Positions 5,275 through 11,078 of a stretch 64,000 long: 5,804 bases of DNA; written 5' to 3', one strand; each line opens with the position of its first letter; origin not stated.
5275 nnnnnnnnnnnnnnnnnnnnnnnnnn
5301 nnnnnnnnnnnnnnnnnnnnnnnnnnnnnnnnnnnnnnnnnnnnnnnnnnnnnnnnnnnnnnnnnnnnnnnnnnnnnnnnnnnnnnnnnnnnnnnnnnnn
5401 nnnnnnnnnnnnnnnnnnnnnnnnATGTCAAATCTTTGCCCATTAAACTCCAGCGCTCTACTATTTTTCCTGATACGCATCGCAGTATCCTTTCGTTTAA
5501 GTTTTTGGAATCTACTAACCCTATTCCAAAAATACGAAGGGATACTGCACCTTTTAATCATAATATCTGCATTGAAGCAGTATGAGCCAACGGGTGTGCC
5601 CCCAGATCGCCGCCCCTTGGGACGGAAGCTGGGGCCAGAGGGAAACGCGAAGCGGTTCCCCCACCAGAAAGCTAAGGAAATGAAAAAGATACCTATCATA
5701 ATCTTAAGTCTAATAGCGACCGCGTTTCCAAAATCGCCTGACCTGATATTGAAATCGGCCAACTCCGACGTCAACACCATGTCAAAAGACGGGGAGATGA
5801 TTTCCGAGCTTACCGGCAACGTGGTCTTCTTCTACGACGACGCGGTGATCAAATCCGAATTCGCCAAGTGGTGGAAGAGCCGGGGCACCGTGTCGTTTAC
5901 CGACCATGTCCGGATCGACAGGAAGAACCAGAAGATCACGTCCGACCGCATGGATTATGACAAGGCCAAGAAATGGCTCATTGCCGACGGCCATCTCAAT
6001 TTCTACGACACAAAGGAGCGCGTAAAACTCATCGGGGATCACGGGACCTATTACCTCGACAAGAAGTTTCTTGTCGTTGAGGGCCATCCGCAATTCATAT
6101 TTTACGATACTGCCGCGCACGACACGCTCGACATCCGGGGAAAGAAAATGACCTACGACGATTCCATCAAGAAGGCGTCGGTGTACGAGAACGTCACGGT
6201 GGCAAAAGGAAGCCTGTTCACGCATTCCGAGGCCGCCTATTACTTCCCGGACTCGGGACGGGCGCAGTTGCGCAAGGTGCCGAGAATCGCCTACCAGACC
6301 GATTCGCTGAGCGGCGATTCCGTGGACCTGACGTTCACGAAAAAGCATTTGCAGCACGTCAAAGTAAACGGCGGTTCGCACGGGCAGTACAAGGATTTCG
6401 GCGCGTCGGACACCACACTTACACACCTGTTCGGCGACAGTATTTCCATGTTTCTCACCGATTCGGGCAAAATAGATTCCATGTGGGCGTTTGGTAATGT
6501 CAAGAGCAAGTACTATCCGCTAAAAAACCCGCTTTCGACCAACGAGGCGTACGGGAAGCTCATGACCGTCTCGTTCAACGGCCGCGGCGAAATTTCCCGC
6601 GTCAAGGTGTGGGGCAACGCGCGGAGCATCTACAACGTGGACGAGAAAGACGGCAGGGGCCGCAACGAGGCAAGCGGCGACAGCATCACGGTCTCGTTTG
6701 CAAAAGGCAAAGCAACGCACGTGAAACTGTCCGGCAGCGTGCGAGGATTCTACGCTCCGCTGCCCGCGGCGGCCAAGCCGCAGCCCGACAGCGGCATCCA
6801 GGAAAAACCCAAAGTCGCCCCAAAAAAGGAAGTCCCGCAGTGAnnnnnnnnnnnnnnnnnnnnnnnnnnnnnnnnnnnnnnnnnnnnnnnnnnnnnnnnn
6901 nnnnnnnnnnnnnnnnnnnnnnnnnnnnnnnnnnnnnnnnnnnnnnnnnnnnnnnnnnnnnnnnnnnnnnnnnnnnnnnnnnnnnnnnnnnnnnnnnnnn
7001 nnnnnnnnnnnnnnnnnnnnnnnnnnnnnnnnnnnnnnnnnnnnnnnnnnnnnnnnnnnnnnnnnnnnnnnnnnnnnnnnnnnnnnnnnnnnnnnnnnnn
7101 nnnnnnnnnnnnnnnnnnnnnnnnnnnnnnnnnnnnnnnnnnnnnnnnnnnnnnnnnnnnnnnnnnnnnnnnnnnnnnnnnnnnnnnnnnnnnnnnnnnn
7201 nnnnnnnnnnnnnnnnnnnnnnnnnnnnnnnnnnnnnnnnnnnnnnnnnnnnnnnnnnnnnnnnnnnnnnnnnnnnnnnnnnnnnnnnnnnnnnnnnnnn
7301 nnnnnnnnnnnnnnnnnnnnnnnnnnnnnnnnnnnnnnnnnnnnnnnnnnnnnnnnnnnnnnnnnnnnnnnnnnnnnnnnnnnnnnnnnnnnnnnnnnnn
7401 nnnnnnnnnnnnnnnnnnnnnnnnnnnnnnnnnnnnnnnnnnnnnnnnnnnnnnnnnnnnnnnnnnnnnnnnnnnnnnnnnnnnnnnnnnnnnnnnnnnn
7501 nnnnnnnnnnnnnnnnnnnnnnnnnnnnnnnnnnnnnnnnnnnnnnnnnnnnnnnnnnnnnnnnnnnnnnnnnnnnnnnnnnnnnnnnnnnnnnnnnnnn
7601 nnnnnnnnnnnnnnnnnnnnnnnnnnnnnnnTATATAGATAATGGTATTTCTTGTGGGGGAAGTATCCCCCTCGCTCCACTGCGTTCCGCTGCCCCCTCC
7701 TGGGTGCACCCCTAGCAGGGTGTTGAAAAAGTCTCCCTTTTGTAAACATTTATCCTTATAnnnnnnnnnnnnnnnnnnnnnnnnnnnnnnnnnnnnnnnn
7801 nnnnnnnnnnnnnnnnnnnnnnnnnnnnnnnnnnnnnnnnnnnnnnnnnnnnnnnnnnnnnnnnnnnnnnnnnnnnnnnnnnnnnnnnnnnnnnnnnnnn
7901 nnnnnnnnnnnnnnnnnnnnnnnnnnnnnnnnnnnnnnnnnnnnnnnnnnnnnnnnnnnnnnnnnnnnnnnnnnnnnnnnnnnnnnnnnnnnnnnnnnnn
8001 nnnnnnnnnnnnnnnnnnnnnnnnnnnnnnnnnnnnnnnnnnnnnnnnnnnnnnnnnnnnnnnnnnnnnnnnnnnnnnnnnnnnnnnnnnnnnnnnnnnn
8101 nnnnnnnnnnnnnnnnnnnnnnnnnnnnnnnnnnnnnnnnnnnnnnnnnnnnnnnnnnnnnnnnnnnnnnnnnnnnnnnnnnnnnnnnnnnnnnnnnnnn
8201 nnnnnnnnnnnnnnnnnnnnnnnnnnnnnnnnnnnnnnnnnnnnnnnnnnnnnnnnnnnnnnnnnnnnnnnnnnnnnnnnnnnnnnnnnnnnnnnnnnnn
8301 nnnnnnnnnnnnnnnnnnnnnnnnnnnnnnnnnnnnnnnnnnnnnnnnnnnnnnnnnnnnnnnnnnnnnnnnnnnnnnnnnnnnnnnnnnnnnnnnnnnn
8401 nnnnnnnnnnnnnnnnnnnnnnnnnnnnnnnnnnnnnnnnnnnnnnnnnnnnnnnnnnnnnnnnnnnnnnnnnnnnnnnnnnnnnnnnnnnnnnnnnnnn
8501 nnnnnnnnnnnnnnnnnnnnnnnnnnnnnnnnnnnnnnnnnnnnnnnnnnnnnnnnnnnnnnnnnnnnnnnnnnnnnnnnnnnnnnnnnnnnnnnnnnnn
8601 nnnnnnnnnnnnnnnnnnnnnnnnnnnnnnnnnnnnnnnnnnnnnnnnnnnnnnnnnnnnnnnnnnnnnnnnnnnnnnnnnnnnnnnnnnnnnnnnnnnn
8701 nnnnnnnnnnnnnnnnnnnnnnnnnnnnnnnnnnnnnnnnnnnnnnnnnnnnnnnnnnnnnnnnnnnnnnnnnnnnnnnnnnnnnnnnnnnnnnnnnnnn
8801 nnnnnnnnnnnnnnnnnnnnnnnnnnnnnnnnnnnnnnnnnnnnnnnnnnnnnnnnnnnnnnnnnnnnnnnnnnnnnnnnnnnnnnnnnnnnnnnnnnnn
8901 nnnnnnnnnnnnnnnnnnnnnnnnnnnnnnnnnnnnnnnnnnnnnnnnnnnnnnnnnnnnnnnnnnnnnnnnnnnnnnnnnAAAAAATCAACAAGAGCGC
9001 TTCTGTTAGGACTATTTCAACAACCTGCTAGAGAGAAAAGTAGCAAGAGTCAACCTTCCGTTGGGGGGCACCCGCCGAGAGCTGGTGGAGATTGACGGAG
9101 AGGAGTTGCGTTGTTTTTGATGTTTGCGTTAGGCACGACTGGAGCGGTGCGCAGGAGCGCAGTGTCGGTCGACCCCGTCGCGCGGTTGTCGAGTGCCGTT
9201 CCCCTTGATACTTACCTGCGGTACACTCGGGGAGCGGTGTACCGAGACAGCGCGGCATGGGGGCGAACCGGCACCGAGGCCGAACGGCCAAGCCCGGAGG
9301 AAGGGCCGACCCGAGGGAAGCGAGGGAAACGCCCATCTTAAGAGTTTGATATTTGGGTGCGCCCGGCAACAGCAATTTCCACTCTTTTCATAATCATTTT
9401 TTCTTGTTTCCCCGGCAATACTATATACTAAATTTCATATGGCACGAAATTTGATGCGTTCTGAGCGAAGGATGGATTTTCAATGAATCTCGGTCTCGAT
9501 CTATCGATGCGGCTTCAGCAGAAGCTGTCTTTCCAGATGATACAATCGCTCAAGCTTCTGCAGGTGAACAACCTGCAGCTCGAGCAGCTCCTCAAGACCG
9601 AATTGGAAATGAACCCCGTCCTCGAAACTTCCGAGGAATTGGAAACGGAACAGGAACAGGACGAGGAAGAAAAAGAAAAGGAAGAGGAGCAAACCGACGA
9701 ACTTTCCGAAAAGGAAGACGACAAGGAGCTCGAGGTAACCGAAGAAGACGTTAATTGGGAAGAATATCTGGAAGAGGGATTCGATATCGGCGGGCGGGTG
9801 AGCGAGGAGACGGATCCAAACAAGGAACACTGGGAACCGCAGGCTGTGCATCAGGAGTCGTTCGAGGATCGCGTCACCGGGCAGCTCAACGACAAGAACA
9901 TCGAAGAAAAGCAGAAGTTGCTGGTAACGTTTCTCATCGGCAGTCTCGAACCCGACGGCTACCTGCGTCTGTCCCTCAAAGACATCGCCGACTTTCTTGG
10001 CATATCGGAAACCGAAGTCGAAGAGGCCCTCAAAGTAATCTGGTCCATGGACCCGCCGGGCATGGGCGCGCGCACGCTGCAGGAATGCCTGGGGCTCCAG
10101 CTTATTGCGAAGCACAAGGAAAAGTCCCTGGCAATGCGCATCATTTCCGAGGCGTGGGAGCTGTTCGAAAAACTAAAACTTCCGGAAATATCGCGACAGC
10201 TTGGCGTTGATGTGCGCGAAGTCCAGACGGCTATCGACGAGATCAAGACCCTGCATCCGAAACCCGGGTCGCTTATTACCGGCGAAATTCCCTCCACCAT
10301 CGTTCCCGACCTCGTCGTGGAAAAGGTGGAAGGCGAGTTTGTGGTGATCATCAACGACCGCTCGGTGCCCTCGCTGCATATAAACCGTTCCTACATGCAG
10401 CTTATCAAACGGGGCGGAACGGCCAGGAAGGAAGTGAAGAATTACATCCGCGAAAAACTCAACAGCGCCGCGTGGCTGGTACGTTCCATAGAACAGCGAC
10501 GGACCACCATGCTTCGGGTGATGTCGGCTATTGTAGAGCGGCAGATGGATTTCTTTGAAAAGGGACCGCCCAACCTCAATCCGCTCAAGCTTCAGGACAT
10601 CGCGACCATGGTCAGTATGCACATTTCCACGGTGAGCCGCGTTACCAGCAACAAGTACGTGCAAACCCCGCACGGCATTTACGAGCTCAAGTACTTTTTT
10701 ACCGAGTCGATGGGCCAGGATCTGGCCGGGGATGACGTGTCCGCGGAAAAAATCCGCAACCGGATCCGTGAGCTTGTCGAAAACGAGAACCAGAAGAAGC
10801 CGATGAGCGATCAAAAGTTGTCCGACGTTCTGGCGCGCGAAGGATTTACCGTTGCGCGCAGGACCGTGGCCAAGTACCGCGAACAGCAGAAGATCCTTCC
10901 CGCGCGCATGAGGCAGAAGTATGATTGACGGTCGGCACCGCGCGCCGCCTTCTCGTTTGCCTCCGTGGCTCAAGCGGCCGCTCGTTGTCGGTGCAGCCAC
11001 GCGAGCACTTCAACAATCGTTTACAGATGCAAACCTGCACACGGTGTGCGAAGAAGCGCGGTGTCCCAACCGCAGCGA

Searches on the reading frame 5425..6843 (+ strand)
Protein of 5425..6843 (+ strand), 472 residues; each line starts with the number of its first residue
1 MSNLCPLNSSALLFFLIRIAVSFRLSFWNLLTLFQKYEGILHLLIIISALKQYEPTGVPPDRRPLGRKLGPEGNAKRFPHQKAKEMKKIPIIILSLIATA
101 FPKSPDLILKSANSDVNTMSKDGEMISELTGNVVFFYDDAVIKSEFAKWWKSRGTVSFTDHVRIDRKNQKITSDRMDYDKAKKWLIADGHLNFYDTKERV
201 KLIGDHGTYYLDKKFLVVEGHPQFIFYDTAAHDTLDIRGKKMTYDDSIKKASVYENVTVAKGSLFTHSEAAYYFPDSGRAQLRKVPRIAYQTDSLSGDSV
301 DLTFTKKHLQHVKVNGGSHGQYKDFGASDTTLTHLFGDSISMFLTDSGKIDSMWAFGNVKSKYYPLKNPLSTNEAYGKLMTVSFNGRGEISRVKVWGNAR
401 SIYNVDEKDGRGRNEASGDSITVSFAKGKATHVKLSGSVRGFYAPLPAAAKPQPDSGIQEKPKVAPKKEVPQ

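Call 41: search_protein_families(library=pfam, proteins=[window:5425-6843:+], max_evalue=0.001)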
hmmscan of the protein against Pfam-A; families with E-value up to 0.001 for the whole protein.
window:5425-6843:+ (472 aa): 2 families
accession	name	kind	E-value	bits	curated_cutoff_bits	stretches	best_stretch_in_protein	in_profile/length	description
PF03968.19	LptD_N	-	7.2e-06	26.7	20.4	0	143-246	3-109/113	LptA/(LptD N-terminal domain) LPS transport protein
PF13100.11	OstA_2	-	0.00096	19.2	21.2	0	121-182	17-79/158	OstA-like protein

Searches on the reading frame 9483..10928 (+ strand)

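Call 41: search_protein_families(library=pfam, proteins=[window:9483-10928:+], max_evalue=0.001)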
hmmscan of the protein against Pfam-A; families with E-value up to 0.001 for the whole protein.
window:9483-10928:+ (481 aa): 8 families
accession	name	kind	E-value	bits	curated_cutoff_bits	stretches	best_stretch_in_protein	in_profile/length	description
PF04552.19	Sigma54_DBD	-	3.8e-60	202.7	22.8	1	320-478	2-159/160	Sigma-54, DNA binding domain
PF04963.19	Sigma54_CBD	-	5.3e-54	183.2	22.9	1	118-304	3-185/185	Sigma-54 factor, core binding domain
PF00309.25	Sigma54_AID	-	3.9e-11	43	23.8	1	5-48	2-45/46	Sigma-54 factor, Activator interacting domain (AID)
PF08281.18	Sigma70_r4_2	-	5.3e-05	23.2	25.7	0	162-182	26-46/54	Sigma-70, region 4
PF13545.12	HTH_Crp_2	-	7.7e-05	23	27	0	364-389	18-44/70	Crp-like helix-turn-helix domain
PF13730.12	HTH_36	-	0.00015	21.9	25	0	139-184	2-47/55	Helix-turn-helix domain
PF21531.3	Rv2175c_wHTH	-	0.0008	19.8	27.1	0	163-184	16-37/57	DNA-binding protein Rv2175c, wHTH domain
PF21476.4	PF0610-like_N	-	0.00081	20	33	0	163-186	15-38/50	PF0610-like, N-terminal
